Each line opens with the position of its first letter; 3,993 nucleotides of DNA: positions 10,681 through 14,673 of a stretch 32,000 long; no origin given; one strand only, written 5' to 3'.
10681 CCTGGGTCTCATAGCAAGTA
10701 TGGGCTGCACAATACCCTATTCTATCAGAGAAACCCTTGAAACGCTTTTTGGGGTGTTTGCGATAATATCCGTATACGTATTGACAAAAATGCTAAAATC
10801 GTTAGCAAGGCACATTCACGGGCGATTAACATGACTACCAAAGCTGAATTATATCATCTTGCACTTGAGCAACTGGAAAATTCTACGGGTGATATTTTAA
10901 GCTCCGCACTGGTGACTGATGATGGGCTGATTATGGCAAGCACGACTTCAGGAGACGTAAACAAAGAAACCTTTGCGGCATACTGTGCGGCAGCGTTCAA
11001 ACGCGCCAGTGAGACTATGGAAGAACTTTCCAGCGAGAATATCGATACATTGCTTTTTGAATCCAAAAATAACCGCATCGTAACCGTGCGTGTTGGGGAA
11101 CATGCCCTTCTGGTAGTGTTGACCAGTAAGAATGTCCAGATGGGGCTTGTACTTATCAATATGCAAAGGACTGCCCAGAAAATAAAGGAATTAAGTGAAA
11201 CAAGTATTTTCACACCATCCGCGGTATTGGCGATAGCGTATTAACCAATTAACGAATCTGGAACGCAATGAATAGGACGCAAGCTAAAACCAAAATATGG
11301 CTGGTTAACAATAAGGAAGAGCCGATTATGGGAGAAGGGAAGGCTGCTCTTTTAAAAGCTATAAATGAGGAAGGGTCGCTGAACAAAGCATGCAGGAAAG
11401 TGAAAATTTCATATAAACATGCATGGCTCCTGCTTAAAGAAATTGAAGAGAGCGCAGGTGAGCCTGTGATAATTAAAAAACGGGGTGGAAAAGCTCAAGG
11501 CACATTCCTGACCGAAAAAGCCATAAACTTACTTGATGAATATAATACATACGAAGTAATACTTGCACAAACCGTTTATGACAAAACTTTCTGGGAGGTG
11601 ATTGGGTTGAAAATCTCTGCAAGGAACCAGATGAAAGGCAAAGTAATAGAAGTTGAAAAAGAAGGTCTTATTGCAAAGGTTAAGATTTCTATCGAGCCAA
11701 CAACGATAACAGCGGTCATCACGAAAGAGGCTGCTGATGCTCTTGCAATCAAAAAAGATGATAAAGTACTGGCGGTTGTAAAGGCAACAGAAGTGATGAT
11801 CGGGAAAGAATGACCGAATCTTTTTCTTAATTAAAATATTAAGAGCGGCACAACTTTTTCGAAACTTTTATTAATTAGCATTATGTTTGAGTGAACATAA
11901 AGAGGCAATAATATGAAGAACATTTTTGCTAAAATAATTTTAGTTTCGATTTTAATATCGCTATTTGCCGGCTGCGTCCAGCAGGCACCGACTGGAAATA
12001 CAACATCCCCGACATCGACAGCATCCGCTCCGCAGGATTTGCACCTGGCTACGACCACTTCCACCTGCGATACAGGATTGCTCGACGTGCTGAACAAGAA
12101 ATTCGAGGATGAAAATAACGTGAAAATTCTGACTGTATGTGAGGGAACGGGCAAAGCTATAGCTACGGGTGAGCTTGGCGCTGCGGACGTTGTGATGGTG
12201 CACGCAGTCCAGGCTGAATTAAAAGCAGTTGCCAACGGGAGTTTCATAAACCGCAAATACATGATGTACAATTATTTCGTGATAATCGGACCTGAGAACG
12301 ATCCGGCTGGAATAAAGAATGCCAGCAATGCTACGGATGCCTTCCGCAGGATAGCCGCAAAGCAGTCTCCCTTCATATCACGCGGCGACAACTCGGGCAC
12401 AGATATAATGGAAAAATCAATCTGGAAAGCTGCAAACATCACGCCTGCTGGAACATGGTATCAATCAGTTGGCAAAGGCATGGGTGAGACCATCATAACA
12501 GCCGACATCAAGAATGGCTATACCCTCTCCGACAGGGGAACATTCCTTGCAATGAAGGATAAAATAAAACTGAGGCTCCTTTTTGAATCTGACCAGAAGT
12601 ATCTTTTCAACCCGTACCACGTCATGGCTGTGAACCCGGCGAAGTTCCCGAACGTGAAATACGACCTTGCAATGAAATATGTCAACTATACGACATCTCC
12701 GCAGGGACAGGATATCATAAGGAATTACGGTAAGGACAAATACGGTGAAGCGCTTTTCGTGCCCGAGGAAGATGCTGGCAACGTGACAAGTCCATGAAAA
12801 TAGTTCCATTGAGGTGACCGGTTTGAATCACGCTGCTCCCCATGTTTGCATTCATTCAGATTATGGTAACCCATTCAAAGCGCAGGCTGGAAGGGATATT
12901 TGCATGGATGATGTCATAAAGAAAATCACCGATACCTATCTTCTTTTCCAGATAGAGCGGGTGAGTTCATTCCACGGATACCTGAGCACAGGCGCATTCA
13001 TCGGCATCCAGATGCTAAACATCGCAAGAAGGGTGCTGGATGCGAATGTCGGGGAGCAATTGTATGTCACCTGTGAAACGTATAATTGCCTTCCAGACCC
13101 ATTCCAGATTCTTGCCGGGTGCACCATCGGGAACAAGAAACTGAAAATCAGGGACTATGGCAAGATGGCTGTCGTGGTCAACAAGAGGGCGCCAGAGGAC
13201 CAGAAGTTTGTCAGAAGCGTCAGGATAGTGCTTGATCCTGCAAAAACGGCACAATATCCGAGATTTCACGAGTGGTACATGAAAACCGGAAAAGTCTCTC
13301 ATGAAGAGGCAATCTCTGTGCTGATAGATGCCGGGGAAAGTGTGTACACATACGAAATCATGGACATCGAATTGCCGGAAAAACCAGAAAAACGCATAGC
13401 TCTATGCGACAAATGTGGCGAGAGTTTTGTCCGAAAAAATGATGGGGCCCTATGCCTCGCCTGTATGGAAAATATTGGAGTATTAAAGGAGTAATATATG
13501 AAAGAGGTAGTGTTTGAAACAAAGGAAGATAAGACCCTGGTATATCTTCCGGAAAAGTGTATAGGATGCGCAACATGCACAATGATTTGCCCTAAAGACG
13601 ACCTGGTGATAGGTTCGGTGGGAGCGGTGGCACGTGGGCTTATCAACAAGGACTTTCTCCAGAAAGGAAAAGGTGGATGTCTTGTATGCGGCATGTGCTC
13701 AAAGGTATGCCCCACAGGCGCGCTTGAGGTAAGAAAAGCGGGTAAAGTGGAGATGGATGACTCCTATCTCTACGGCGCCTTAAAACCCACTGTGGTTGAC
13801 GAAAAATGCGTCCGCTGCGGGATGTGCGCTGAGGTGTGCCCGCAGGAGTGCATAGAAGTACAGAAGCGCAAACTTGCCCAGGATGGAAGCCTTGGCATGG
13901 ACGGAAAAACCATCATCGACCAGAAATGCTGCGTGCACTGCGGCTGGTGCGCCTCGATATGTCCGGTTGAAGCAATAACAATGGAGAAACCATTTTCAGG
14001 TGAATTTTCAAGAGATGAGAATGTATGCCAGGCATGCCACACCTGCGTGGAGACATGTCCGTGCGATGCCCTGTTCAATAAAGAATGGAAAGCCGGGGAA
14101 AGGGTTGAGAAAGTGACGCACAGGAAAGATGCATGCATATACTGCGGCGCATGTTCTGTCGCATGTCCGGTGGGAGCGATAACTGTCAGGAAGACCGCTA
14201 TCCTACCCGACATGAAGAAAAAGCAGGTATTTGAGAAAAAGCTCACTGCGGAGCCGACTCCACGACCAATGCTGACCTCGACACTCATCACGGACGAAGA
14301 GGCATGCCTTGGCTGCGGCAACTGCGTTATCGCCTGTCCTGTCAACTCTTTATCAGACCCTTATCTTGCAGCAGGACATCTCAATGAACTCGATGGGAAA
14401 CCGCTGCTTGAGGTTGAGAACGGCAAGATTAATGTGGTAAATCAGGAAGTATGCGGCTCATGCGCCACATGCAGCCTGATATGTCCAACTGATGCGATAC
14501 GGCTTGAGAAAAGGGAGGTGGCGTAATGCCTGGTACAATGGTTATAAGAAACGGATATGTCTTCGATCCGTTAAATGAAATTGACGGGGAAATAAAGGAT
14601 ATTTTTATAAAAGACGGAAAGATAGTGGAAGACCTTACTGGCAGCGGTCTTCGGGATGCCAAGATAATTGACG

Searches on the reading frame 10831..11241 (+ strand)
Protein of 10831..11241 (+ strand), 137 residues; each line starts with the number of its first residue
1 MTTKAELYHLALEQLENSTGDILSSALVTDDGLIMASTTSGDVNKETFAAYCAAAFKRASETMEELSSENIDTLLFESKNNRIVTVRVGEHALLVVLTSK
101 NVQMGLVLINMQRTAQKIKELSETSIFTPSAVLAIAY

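Call 72: search_protein_families(library=pfam, proteins=[window:10831-11241:+], max_evalue=0.0001)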
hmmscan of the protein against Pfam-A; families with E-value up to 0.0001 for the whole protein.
window:10831-11241:+ (137 aa): 1 family
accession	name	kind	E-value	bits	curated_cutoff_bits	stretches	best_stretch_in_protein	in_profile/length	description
PF03259.23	Robl_LC7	-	2.1e-13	50.2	23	1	17-98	10-91/91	Roadblock/LC7 domain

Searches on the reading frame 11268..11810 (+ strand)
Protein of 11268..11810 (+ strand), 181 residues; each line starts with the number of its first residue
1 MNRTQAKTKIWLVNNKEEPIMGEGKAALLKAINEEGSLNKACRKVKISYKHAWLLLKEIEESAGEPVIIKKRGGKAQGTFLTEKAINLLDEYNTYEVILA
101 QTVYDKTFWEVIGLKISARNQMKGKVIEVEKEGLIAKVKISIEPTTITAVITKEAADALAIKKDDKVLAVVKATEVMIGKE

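Call 72: search_protein_families(library=pfam, proteins=[window:11268-11810:+], max_evalue=0.0001)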
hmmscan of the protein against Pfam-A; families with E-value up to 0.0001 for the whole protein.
window:11268-11810:+ (181 aa): 2 families
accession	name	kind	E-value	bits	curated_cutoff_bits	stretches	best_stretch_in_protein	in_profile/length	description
PF03459.23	TOBE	-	6.8e-14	52.3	22.3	1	117-178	2-64/64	TOBE domain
PF00126.33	HTH_1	-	3.9e-05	24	26.6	1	28-83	6-57/60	Bacterial regulatory helix-turn-helix protein, lysR family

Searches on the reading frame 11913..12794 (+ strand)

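Call 72: search_protein_families(library=pfam, proteins=[window:11913-12794:+], max_evalue=0.0001)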
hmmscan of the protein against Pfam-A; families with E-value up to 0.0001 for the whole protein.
window:11913-12794:+ (294 aa): 2 families
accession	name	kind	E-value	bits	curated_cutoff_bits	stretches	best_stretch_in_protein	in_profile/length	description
PF12849.12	PBP_like_2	-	4.6e-38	132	27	1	37-263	4-266/267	PBP superfamily domain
PF13531.11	SBP_bac_11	-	3.9e-08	33.8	25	1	56-273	12-225/227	Bacterial extracellular solute-binding protein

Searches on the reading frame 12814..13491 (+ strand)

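Call 72: search_protein_families(library=pfam, proteins=[window:12814-13491:+], max_evalue=0.0001)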
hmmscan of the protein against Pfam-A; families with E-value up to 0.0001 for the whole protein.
window:12814-13491:+ (226 aa): 1 family
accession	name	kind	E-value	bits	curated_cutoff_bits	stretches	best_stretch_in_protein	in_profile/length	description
PF02663.19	FmdE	-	3.4e-32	111.7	22.9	1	53-181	1-127/133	FmdE, Molybdenum formylmethanofuran dehydrogenase operon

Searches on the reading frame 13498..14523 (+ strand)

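Call 72: search_protein_families(library=pfam, proteins=[window:13498-14523:+], max_evalue=0.0001)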
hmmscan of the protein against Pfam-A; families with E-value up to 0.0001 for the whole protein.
window:13498-14523:+ (342 aa): 14 families
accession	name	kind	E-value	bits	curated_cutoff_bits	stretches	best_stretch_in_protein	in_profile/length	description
PF00037.32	Fer4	-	1.3e-44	148.8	21.1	4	209-229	4-24/24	4Fe-4S binding domain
PF12838.12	Fer4_7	-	4.7e-36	123.5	27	5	213-283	2-51/52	4Fe-4S dicluster domain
PF13237.11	Fer4_10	-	3.9e-29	100.8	25.5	4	264-330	3-53/53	4Fe-4S dicluster domain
PF14697.11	Fer4_21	-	6.9e-28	97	35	1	139-191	2-56/59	4Fe-4S dicluster domain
PF12837.12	Fer4_6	-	2.2e-26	90.9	25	1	266-283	5-22/24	4Fe-4S binding domain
PF13187.11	Fer4_9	-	7.9e-25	87.1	27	3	212-283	1-50/52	4Fe-4S dicluster domain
PF13484.11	Fer4_16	-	1.2e-24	87.3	30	1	213-283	2-66/66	4Fe-4S double cluster binding domain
PF12797.12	Fer4_2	-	5.8e-24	82.8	24.5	0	265-282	5-22/22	4Fe-4S binding domain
PF25160.1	LdpA_Fe-S-bd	-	5.7e-21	74.5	27.6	0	97-123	21-47/49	LdpA Fe-S cluster-binding domain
PF13183.11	Fer4_8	-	1e-17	64.8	27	1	211-283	3-67/68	4Fe-4S dicluster domain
PF12798.12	Fer4_3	-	3.2e-12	46.7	27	0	213-227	1-15/15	4Fe-4S binding domain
PF12800.12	Fer4_4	-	2.1e-11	43.5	24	0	268-282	2-16/17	4Fe-4S binding domain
PF13534.11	Fer4_17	-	6.8e-09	36.6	22.2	0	61-117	2-59/61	4Fe-4S dicluster domain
PF13746.11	Fer4_18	-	8.1e-05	23.2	27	0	55-81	55-80/114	4Fe-4S dicluster domain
